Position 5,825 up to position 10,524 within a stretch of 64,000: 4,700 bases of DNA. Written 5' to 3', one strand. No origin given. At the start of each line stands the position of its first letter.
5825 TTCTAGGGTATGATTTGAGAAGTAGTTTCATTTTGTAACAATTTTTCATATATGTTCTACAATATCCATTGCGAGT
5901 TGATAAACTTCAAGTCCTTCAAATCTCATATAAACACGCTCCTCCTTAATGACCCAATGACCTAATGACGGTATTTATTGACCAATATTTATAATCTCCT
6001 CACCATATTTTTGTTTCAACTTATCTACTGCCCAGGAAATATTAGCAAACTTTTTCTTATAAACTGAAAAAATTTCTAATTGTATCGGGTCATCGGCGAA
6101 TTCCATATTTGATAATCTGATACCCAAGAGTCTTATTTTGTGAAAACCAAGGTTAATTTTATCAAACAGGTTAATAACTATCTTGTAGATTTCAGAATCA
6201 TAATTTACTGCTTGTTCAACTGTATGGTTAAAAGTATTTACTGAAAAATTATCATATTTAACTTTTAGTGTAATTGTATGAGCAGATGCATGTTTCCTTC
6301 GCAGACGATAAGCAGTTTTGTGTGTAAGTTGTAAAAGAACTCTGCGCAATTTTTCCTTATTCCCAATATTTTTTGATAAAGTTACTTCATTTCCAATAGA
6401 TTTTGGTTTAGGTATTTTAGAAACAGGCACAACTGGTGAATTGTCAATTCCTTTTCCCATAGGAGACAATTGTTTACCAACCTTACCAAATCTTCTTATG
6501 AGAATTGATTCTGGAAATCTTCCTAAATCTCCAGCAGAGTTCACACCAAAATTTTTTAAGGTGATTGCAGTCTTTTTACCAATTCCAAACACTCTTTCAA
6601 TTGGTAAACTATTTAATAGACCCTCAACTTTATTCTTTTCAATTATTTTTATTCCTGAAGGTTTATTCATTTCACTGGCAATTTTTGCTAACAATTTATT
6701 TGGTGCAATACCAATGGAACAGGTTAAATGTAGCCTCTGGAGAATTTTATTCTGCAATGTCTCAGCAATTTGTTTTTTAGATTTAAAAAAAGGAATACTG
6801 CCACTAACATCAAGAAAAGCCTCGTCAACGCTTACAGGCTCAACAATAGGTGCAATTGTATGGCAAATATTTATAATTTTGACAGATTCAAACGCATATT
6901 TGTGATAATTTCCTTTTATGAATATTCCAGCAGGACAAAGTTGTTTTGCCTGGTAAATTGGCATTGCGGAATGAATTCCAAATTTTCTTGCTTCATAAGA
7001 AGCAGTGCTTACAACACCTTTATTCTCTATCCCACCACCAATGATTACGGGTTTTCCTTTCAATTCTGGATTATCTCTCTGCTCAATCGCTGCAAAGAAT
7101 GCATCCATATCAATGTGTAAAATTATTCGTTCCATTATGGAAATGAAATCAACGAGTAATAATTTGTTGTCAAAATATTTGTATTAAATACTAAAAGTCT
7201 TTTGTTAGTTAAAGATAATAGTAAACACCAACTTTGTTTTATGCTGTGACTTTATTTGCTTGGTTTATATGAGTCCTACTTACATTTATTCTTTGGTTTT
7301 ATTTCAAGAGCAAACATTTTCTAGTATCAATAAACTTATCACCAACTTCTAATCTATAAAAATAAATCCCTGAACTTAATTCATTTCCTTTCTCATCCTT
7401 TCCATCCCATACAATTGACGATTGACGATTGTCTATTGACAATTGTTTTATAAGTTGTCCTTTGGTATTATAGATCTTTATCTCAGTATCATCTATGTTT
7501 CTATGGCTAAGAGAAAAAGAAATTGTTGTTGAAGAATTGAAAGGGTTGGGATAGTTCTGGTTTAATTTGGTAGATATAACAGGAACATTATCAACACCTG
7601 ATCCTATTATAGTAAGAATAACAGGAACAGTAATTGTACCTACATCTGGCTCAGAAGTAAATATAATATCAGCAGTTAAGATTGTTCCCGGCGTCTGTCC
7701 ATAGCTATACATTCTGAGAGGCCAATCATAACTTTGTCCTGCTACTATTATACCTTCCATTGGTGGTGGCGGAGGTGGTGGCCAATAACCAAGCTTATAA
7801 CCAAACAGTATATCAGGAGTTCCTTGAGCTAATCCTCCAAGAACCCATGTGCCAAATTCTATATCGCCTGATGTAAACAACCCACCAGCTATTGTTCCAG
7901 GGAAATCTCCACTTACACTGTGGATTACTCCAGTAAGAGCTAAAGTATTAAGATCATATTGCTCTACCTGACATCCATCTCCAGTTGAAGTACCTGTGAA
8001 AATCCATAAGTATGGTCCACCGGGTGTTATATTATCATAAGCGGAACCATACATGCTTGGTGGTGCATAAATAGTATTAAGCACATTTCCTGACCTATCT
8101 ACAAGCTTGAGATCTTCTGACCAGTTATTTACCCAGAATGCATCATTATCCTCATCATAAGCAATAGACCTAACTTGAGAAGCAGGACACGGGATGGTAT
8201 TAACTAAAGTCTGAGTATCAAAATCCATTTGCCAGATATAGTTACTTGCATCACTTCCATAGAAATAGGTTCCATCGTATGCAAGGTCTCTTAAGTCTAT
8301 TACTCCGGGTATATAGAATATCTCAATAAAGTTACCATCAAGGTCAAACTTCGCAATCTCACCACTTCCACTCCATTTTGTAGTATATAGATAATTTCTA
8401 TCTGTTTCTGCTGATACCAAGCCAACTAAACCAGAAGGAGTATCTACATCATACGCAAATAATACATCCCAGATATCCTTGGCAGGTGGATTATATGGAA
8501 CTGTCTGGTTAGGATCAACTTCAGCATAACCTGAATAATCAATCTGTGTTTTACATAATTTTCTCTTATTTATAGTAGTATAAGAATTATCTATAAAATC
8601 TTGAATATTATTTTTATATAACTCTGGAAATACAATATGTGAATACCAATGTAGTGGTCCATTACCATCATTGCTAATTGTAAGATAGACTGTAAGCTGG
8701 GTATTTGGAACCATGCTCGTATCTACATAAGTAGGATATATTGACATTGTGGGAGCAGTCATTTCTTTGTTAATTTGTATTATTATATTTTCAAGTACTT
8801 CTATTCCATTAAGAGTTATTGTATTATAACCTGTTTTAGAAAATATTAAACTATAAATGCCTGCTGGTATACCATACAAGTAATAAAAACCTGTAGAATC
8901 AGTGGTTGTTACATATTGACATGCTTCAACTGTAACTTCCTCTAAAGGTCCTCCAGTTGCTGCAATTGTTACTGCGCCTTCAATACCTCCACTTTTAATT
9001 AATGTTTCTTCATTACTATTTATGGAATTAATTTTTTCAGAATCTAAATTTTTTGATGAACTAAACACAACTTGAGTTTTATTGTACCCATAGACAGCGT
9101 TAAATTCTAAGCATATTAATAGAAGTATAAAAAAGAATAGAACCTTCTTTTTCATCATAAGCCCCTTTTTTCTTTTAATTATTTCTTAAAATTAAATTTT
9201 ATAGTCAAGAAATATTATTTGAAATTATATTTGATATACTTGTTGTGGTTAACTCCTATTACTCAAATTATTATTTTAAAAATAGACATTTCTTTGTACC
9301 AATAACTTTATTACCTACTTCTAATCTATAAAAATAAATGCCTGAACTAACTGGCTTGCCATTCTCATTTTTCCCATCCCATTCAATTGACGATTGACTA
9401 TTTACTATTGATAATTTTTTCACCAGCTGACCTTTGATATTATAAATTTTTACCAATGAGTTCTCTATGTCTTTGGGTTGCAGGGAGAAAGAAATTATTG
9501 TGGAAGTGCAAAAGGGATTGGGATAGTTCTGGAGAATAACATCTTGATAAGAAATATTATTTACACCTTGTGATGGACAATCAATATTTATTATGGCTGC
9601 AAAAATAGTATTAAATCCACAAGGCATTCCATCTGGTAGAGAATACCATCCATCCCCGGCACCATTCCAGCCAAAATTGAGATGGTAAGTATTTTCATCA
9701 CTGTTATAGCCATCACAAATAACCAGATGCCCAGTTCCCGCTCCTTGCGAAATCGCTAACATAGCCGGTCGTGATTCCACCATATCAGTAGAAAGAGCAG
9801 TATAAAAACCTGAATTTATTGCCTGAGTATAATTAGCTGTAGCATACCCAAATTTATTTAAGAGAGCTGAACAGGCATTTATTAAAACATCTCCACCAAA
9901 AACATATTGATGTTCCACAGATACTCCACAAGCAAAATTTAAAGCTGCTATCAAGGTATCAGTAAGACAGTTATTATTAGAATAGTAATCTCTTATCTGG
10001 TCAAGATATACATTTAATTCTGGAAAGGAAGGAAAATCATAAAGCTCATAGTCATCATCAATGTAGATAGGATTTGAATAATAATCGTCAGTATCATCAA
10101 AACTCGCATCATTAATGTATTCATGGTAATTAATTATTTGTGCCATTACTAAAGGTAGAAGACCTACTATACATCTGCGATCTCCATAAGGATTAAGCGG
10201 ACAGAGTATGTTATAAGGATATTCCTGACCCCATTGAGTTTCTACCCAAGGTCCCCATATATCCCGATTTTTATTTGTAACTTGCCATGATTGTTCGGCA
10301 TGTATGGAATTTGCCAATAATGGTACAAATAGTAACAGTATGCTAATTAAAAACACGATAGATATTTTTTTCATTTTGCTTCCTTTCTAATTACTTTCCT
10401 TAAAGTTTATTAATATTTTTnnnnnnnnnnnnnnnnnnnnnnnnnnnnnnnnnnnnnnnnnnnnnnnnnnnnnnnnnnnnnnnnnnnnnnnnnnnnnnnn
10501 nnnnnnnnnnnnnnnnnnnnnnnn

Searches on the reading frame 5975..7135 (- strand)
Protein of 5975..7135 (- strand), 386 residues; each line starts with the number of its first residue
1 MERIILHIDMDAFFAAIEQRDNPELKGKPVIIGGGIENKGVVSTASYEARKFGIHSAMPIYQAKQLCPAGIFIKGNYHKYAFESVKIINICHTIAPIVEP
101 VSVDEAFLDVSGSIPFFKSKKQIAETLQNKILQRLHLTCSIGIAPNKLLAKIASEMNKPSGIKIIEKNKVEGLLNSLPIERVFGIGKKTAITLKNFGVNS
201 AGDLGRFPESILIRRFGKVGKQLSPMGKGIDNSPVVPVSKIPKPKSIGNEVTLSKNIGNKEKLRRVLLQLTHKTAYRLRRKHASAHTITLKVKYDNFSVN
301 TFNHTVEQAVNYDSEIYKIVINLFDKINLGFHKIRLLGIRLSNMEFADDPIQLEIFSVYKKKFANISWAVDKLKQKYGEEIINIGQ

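Call 9: search_protein_families(library=pfam, proteins=[window:5975-7135:-], max_evalue=0.01)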
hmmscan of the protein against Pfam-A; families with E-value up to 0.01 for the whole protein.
window:5975-7135:- (386 aa): 4 families
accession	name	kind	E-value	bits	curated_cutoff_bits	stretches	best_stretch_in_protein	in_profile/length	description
PF00817.25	IMS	-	1.4e-51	174.8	23.2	1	8-155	1-148/148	impB/mucB/samB family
PF11799.13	IMS_C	-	3.2e-25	89.1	20.7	1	244-353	1-107/109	impB/mucB/samB family C-terminal domain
PF11798.14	IMS_HHH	-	0.00074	20.1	24.4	1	169-198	3-32/32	IMS family HHH motif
PF21999.2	IMS_HHH_1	-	0.005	17.7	27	0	184-231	5-53/53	DNA polymerase-iota, thumb domain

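Call 10: search_protein_families(library=ncbifam, proteins=[window:5975-7135:-], max_evalue=0.01)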
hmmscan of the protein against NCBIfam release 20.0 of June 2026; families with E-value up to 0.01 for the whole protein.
window:5975-7135:- (386 aa): 10 families
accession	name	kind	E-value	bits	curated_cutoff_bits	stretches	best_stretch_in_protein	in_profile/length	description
NF010731.0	PRK14133.1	equivalog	2.8e-109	365.6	362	1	1-346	1-338/352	DNA polymerase IV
NF002677.0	PRK02406.1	equivalog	2e-106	356.1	256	1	2-346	5-345/357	DNA polymerase IV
NF002492.0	PRK01810.1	equivalog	1.9e-98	329.9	399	1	2-385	9-392/412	DNA polymerase IV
NF002751.0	PRK02794.1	equivalog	1.9e-97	326.9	371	1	5-385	40-415/425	DNA polymerase IV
NF002848.0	PRK03103.1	subfamily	7.2e-94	314.6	381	1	1-383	2-387/410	DNA polymerase IV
NF002882.0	PRK03348.1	equivalog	6.6e-91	305.4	389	1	2-361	4-358/461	DNA polymerase IV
NF003015.0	PRK03858.1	subfamily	2.3e-86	290.3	367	1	4-382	8-380/399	DNA polymerase IV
NF002883.0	PRK03352.1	equivalog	1.1e-67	228.7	330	1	1-342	3-340/347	DNA polymerase IV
NF002292.0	PRK01216.1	equivalog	1.1e-59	202.2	339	1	4-345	2-340/351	DNA polymerase IV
NF002955.0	PRK03609.1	subfamily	2.8e-35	122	431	1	7-304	4-304/422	translesion error-prone DNA polymerase V subunit UmuC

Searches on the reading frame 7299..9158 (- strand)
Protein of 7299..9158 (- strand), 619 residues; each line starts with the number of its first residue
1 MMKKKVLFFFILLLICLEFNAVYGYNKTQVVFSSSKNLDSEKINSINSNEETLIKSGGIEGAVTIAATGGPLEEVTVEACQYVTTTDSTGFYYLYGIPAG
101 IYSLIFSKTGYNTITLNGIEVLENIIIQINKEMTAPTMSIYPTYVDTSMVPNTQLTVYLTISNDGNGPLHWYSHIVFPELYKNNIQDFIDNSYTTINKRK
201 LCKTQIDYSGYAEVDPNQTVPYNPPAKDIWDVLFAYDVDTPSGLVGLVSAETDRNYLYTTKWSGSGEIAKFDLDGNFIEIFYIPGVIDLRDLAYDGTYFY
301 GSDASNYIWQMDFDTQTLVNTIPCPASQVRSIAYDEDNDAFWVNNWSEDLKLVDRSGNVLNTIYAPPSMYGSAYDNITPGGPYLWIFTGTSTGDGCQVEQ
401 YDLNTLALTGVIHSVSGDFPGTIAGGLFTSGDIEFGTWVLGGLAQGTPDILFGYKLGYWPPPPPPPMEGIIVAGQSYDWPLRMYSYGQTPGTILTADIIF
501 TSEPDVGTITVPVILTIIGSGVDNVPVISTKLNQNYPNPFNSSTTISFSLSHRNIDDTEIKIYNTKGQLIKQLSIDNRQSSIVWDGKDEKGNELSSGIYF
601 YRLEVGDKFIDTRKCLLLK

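Call 9: search_protein_families(library=pfam, proteins=[window:7299-9158:-], max_evalue=0.01)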
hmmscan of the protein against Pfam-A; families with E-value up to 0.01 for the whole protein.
window:7299-9158:- (619 aa): 6 families
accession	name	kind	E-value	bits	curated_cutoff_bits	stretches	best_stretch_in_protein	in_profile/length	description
PF13620.12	CarboxypepD_reg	-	4.8e-09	36.9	32.3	1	59-122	2-70/82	Carboxypeptidase regulatory-like domain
PF13860.13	FlgD_ig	-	5.4e-09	36.3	27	1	546-603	12-73/79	FlgD Ig-like domain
PF18962.6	Por_Secre_tail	-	1.5e-08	35.3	27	1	536-608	2-67/75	Secretion system C-terminal sorting domain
PF13585.12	CHU_C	-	5.3e-07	30.1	27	1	552-605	23-72/86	CHU_C Type IX secretion signal domain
PF13715.12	CarbopepD_reg_2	-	5.9e-06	26.7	32.2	1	59-116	1-60/88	CarboxypepD_reg-like domain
PF22701.2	Mala_s_1-like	-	0.00055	20.2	27.5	0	308-376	74-139/195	Mal s 1 allergenic protein-like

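Call 10: search_protein_families(library=ncbifam, proteins=[window:7299-9158:-], max_evalue=0.01)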
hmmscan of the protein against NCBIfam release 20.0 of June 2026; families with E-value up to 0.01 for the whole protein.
window:7299-9158:- (619 aa): 10 families
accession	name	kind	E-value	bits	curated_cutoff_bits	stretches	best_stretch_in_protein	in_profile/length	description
NF033707.1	T9SS_sortase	equivalog_domain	2e-11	42.3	420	1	533-606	999-1078/1095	type IX secretion system sortase PorU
TIGR04183.1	Por_Secre_tail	domain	7.4e-10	38.7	23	1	536-610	2-65/72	T9SS type A sorting domain-containing protein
NF052345.1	S_layer_anammox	exception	4.1e-08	31.1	1400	1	52-158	1307-1418/1596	Kustd1514 family S-layer glycoprotein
NF052228.1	T9SS_PorZ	equivalog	5.1e-07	28.5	260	1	536-600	676-737/757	type IX secretion system anionic LPS delivery protein PorZ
NF005176.1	PRK06655.1-1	equivalog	1.7e-06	28.1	230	1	543-601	85-145/197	flagellar hook assembly protein FlgD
NF009453.0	PRK12813.1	equivalog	4e-06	26.5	264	1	543-608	112-178/223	flagellar basal body rod modification protein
TIGR04131.1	Bac_Flav_CTERM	domain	4.8e-05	23.4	35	1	553-608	24-74/85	T9SS type B sorting domain-containing protein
NF038113.1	T9SSA_dep_M36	equivalog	5.8e-05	21.4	885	1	529-608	789-860/869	T9SS-dependent M36 family metallopeptidase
NF052323.1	T9SSA_dep_M6i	equivalog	8.7e-05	20.6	600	1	531-605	956-1026/1043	T9SS-dependent M6-like inactivated metalloprotease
NF053608.1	Lsa66_OmpA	equivalog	0.00082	17.9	700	1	564-608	185-231/581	fibronectin-binding adhesin Lsa66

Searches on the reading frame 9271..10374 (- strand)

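Call 9: search_protein_families(library=pfam, proteins=[window:9271-10374:-], max_evalue=0.01)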
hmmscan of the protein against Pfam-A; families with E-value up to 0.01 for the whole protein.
window:9271-10374:- (367 aa): 4 families
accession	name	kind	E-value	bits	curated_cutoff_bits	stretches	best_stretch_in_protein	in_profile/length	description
PF01640.23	Peptidase_C10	-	4.9e-30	105.6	26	1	48-244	1-194/194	Peptidase C10 family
PF13860.13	FlgD_ig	-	2.8e-09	37.2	27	1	299-352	15-74/79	FlgD Ig-like domain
PF18962.6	Por_Secre_tail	-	9e-08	32.7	27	1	284-361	2-72/75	Secretion system C-terminal sorting domain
PF13585.12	CHU_C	-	1.8e-06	28.4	27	1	302-355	25-74/86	CHU_C Type IX secretion signal domain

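Call 10: search_protein_families(library=ncbifam, proteins=[window:9271-10374:-], max_evalue=0.01)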
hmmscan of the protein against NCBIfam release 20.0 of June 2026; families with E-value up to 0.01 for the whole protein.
window:9271-10374:- (367 aa): 9 families
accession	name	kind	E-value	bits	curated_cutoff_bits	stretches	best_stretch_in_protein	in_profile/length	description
NF033707.1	T9SS_sortase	equivalog_domain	2.9e-10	38.5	420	1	281-356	999-1080/1095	type IX secretion system sortase PorU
TIGR04183.1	Por_Secre_tail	domain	5.3e-10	39.1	23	1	284-360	2-67/72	T9SS type A sorting domain-containing protein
NF052228.1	T9SS_PorZ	equivalog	3.2e-07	29.2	260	1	304-348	695-737/757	type IX secretion system anionic LPS delivery protein PorZ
NF009453.0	PRK12813.1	equivalog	2.5e-06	27.2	264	1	302-353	122-173/223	flagellar basal body rod modification protein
NF005176.1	PRK06655.1-1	equivalog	9.6e-05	22.4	230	1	292-351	86-147/197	flagellar hook assembly protein FlgD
NF053608.1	Lsa66_OmpA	equivalog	0.0021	16.6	700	1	325-353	310-338/581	fibronectin-binding adhesin Lsa66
NF009452.0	PRK12812.1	equivalog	0.003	16.9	258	1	300-352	146-205/289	flagellar basal body rod modification protein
NF052323.1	T9SSA_dep_M6i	equivalog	0.0031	15.5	600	1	283-354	960-1027/1043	T9SS-dependent M6-like inactivated metalloprotease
NF045837.1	Mplas_Cys_pep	subfamily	0.0095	15.9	45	1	182-237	138-194/240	putative cysteine peptidase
